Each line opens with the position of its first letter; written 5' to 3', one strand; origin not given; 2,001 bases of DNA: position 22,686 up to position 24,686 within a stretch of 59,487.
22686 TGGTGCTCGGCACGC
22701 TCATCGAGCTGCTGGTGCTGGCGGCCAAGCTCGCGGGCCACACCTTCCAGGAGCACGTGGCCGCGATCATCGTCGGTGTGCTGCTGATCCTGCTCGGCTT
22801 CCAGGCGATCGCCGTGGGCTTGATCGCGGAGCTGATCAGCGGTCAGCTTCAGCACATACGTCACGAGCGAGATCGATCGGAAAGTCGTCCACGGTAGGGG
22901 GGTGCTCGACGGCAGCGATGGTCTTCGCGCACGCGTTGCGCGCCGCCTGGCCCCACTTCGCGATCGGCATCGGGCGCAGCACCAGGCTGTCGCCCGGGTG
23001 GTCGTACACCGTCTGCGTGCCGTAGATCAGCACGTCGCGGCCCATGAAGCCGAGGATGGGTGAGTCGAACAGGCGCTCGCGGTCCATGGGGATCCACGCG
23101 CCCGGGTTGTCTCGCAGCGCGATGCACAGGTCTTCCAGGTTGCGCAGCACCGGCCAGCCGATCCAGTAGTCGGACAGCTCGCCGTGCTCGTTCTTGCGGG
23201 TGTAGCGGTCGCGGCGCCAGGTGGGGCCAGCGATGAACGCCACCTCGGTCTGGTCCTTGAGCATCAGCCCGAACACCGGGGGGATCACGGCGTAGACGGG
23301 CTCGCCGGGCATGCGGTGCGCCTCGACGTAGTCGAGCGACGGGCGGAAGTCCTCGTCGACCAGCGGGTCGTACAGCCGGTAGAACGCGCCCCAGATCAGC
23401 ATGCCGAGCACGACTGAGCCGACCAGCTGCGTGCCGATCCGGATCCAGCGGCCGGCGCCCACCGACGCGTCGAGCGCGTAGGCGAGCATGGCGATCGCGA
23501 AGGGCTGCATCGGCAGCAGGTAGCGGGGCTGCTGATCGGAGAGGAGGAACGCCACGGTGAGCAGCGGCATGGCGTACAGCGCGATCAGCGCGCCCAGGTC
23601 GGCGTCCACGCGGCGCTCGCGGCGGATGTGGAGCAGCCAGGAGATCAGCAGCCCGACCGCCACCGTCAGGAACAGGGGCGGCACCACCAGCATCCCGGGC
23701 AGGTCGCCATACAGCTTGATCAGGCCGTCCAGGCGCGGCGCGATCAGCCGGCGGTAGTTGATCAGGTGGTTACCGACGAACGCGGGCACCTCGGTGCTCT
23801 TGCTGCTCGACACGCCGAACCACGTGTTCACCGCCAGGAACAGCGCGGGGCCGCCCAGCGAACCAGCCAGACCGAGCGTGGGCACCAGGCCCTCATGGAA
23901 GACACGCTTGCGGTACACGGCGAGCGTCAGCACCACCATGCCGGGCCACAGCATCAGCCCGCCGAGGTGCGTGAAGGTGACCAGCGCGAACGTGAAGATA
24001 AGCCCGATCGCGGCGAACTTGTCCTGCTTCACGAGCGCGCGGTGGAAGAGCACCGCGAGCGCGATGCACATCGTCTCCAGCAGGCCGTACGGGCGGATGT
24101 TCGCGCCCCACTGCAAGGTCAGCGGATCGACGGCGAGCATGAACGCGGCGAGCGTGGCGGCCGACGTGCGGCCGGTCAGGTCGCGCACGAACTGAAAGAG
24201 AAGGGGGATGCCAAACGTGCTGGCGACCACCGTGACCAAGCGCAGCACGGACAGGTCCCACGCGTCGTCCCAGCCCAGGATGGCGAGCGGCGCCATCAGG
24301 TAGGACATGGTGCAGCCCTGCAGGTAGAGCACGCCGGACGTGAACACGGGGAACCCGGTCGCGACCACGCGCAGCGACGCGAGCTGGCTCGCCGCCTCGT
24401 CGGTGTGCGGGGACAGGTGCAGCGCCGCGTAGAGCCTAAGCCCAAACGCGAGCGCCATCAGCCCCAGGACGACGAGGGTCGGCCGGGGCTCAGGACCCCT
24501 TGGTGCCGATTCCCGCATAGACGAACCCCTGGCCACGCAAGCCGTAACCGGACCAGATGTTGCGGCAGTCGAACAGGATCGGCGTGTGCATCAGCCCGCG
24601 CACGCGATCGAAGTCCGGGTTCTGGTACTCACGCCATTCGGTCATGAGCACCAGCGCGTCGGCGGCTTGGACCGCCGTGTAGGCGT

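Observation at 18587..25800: Compact polyprenyl-phosphate-sugar glycosylation module: MprF-like flippase domain, methyltransferase, two GT-C transferases, GtrB/ArnC-like GT2 and Ugd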

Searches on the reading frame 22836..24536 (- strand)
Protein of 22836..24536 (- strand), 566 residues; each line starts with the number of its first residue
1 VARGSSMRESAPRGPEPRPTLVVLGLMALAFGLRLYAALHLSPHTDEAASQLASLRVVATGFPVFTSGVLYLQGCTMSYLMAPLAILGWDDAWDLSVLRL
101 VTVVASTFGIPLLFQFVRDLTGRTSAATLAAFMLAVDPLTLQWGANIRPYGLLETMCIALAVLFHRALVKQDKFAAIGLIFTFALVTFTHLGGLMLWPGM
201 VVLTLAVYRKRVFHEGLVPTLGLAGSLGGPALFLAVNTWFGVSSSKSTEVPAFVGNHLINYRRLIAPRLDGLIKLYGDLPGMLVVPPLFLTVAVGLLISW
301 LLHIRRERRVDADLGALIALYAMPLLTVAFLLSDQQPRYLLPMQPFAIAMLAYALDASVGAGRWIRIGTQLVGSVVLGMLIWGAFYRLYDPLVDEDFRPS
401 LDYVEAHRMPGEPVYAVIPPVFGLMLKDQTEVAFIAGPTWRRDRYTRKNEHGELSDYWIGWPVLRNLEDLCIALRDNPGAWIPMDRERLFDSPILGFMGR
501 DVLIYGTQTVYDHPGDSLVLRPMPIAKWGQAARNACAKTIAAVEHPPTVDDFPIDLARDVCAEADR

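Call 3: search_protein_families(library=pfam, proteins=[window:22836-24536:-], max_evalue=0.01)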
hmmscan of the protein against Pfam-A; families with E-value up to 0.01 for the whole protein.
window:22836-24536:- (566 aa): 1 family
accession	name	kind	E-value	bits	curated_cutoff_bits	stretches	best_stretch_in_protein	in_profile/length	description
PF13231.12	PMT_2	-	3e-05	24.7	26.1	1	97-215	23-140/160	Dolichyl-phosphate-mannose-protein mannosyltransferase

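Call 5: search_protein_families(library=ncbifam, proteins=[window:22836-24536:-], max_evalue=0.001)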
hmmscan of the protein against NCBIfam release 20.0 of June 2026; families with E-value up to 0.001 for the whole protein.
window:22836-24536:- (566 aa): 0 families

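Call 26: find_homologous_proteins(query=window:22836-24518:-)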
Query window:22836-24518:- (560 aa): 5 proteins with E <= 0.001 among 8000 candidates.
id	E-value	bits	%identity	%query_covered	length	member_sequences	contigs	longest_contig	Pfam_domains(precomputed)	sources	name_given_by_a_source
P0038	0.0e+0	1262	100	100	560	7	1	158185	PF13231.13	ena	-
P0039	1.9e-147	511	51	95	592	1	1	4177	PF13231.13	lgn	-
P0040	1.4e-141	491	46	90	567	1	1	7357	PF03901.24,PF13231.13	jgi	jgi:hypothetical protein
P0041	2.1e-76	276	36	90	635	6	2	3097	PF13231.13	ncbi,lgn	-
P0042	2.6e-61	226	34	90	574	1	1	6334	-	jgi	jgi:hypothetical protein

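Call 30: find_homologous_proteins(query=A2)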
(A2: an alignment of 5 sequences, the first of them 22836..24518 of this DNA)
Query A2 (5 sequences) (560 aa, profile of the alignment): 5 proteins with E <= 0.001 among 8000 candidates.
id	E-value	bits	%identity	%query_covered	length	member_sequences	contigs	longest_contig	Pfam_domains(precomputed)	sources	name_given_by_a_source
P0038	3.0e-266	902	100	100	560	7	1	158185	PF13231.13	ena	-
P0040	1.2e-251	854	46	90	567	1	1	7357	PF03901.24,PF13231.13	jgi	jgi:hypothetical protein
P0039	4.3e-247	839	51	95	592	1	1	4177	PF13231.13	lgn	-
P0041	7.2e-233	792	36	90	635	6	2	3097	PF13231.13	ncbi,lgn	-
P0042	1.1e-215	736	34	90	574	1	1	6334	-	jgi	jgi:hypothetical protein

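Call 31: find_encoding_contigs(protein=P0040, flank=10000, max_places=2)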
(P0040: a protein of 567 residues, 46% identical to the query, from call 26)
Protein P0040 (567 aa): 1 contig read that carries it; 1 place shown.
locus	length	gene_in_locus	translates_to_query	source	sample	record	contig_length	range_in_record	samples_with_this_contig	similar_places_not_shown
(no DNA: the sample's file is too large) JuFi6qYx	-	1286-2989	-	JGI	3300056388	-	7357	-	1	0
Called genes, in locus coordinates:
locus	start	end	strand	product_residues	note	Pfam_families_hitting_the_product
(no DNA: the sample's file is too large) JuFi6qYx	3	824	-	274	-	?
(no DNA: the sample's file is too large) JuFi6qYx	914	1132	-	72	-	PF11146:DUF2905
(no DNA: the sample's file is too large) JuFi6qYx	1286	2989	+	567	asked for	PF03901:Glyco_transf_22 (weak), PF13231:PMT_2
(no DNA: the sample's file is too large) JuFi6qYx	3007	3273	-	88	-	PF19447:DUF5985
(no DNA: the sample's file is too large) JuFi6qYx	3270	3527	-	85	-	PF19447:DUF5985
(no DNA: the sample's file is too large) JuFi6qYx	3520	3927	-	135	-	-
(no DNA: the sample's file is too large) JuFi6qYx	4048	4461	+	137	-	PF04343:DUF488, PF22751:DUF488-N3a, PF22752:DUF488-N3i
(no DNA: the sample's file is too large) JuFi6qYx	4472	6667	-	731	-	PF04055:Radical_SAM, PF13692:Glyco_trans_1_4, PF00534:Glycos_transf_1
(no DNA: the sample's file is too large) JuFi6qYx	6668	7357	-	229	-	?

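Call 32: find_encoding_contigs(protein=P0042, flank=10000, max_places=2)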
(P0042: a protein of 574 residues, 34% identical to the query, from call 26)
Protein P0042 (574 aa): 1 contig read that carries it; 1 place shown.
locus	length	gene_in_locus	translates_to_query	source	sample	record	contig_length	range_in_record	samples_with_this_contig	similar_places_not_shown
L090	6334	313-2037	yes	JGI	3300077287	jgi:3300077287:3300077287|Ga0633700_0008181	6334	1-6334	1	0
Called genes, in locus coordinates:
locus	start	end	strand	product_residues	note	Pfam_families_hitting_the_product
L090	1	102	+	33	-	?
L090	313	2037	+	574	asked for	-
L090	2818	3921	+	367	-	PF02729:OTCace_N, PF00185:OTCace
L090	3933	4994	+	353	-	PF02729:OTCace_N, PF00185:OTCace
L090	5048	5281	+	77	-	PF21344:Zn_ribbon_LysW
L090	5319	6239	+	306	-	-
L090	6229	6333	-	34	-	?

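Call 33: find_encoding_contigs(protein=P0039, flank=10000, max_places=2)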
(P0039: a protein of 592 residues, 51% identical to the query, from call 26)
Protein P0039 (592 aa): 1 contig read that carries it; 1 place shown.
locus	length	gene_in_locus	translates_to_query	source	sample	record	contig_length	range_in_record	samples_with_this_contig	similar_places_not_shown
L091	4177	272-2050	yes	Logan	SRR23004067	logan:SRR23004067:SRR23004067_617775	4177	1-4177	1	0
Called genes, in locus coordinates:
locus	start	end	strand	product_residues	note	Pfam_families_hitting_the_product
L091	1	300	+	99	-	?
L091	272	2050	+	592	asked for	PF13231:PMT_2 (weak)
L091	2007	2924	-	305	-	PF00535:Glycos_transf_2, PF13641:Glyco_tranf_2_3 (weak)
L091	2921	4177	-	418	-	?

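Call 39: search_protein_representatives(alignment_id=A2)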
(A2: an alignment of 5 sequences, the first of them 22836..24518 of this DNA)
Query: 5 sequences, 554 profile positions. Proteins with E-value up to 0.001 (for the whole library): 5483; up to 1e-10: 887; up to 1e-30: 174. The best 150 are listed.
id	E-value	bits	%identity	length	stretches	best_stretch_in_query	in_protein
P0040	3.9e-252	854.2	-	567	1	1-541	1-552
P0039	1.4e-247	839.2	-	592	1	1-552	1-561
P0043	3.8e-204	695.8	-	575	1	15-534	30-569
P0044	6.2e-158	543.2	-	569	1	18-517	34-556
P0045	9.2e-150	516.3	-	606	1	20-523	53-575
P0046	1.1e-144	499.6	-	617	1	15-537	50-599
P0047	9.5e-143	493.1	-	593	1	7-537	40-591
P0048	5.9e-142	490.5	-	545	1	20-535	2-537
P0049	8.3e-142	490.0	-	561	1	21-521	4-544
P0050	1.9e-139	482.2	-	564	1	16-527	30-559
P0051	2.7e-136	471.8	-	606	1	13-531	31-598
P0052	1.2e-135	469.7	-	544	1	8-516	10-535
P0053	8.5e-134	463.6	-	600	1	13-536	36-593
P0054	3.9e-131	454.8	-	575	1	15-530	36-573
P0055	7.0e-130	450.6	-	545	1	20-531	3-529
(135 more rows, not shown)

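Call 41: search_solved_structures(query=A2, max_evalue=1, show_alignments=1)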
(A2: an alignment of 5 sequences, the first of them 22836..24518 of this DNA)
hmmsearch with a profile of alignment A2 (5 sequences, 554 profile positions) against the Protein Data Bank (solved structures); distinct sequences matched with E-value up to 1: 0.

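Call 52: find_related_loci(query=A2, collection=metagenome_contigs, flank=10000)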
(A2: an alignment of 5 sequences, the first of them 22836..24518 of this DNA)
Query A2 (560 aa) in metagenome_contigs; peptide patterns used: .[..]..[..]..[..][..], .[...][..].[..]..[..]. (x = any residue, [..] = any of these).
103 stretches matched a pattern; 16 encode a relative of the query (tblastn E <= 1e-3); 16 distinct loci.
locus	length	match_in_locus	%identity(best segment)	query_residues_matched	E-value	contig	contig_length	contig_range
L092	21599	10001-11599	34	35-530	2e-65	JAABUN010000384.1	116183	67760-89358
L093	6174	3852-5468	32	20-542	8e-61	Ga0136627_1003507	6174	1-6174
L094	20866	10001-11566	32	20-520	2e-58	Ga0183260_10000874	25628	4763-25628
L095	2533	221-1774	31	15-516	5e-59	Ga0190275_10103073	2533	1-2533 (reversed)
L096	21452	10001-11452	34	22-483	2e-56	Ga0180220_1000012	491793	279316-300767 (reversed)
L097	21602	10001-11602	35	35-531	8e-65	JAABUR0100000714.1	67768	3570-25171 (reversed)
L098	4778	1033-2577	31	20-520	4e-50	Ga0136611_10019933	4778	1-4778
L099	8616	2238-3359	33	3-368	7e-45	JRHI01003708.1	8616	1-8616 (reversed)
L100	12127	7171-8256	32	1-357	9e-42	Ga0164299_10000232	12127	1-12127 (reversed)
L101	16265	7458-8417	31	34-345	3e-40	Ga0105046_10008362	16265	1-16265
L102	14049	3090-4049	31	34-345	3e-40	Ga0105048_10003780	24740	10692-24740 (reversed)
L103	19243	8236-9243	32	16-345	2e-37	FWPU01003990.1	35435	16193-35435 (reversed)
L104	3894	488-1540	35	2-345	4e-32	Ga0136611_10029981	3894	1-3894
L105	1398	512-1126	38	2-206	6e-30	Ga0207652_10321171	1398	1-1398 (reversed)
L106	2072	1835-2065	48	10-83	9e-14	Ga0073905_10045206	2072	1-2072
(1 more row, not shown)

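Call 58: predict_structure(alignment_id=A2)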
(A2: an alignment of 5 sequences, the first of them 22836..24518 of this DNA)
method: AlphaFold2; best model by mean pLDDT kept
length: 560 residues; sequences in the alignment: 5
mean_pLDDT: 73.7   pTM: 0.74
mean pLDDT of the five models: 73.7, 71.0, 69.7, 67.2, 53.9
residues with pLDDT >= 90: 97; 70-90: 266; 50-70: 120; < 50: 77
segments of 3 or more residues with pLDDT < 50: 1-10, 235-250, 412-415, 425-456, 557-560
pLDDT, mean of each block of 10 residues (from residue 1): 39 82 93 71 74 75 66 84 72 86 95 88 94 83 83 95 93 92 79 91 86 92 79 47 36 59 66 62 80 85 85 87 71 80 89 78 83 84 58 75 66 51 47 40 43 50 77 75 58 77 82 85 87 69 50 50
secondary structure, 60 per line:
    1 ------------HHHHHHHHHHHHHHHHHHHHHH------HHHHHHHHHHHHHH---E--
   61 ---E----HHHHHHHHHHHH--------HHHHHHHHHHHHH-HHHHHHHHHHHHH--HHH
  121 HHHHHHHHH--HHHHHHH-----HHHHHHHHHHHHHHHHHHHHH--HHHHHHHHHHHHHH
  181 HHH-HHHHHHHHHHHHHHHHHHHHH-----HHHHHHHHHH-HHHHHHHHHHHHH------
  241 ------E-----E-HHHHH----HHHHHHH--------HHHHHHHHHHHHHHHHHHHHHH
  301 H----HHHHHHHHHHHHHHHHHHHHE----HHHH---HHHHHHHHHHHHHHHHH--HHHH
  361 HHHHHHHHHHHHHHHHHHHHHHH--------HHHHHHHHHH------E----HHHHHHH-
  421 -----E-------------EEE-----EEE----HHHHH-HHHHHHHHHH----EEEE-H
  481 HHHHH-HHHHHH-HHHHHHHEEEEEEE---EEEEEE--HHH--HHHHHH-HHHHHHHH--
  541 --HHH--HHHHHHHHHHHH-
elements in order: H13-34 H41-54 H69-80 H89-101 H103-115 H118-129 H132-138 H144-164 H167-183 H185-205 H211-220 H222-234 H255-259 H264-270 H279-301 H306-325 H331-334 H338-354 H357-383 H392-401 H413-419 E440-442 E448-450 H455-459 H461-470 E475-478 H480-485 H487-492 H494-500 E501-507 E511-516 H524-529 H531-538 H548-559

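Call 61: fold_search(model_id=the predicted structure, library=pdb)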
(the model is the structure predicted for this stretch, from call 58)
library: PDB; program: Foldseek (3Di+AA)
matches with E <= 10: 507; with E <= 0.001: 36
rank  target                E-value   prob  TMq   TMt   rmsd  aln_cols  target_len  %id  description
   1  7oci_F                2.8e-08  1.00  0.50  0.45  13.0       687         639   11  Cryo-EM structure of yeast Ost6p containing oligosaccharyltransferase complex (released 2022-02-16)
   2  6s7o_A                1.3e-07  1.00  0.52  0.46  11.5       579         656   13  Cryo-EM structure of human oligosaccharyltransferase complex OST-A (released 2019-12-18)
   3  8age_A                1.6e-07  1.00  0.49  0.43  12.6       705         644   11  Structure of yeast oligosaccharylransferase complex with acceptor peptide bound (released 2022-12-07)
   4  7e9s_A                1.7e-07  1.00  0.49  0.34  12.7       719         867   11  Archaeal oligosaccharyltransferase AglB from Archaeoglobus fulgidus in complex with an inhibitory peptide and a dolich (released 2021-09-08)
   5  8pn9_A                1.8e-07  1.00  0.51  0.45  10.4       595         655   12  Structure of human oligosaccharyltransferase OST-A complex bound to NGI-1 (released 2024-05-08)
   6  5f15                  1.9e-07  1.00  0.52  0.54  10.1       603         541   14  Crystal Structure of ArnT from Cupriavidus metallidurans bound to Undecaprenyl phosphate (released 2016-02-17)
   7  8agc_A                2.4e-07  1.00  0.51  0.43  10.6       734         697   10  Structure of yeast oligosaccharylransferase complex with lipid-linked oligosaccharide and non-acceptor peptide bound (released 2022-12-07)
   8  6gxc_A                2.8e-07  1.00  0.48  0.39  11.6       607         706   12  Bacterial oligosaccharyltransferase PglB in complex with an inhibitory peptide and a reactive lipid-linked oligosaccha (released 2018-11-14)
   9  6c26_A                2.8e-07  1.00  0.50  0.45  12.6       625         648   12  The Cryo-EM structure of a eukaryotic oligosaccharyl transferase complex (released 2018-01-31)
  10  6ezn_F                3.8e-07  1.00  0.48  0.43  13.6       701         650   10  Cryo-EM structure of the yeast oligosaccharyltransferase (OST) complex (released 2018-01-17)
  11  9n9j_I                4.5e-07  1.00  0.49  0.41  12.7       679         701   12  Structure of a GRP94 folding intermediate engaged with a CCDC134- and FKBP11-bound secretory translocon (released 2025-11-19)
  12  5ezm                  5.0e-07  1.00  0.50  0.52  10.6       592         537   13  Crystal Structure of ArnT from Cupriavidus metallidurans in the apo state (released 2016-02-17)
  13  8agb_A                5.4e-07  1.00  0.48  0.43  12.8       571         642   11  Structure of yeast oligosaccharylransferase complex with lipid-linked oligosaccharide bound (released 2022-12-07)
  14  8b6l_I                5.4e-07  1.00  0.50  0.42  11.7       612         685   13  Subtomogram average of the human Sec61-TRAP-OSTA-translocon (released 2022-12-07)
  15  6s7t_A                5.4e-07  1.00  0.48  0.40   9.7       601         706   12  Cryo-EM structure of human oligosaccharyltransferase complex OST-B (released 2019-12-18)
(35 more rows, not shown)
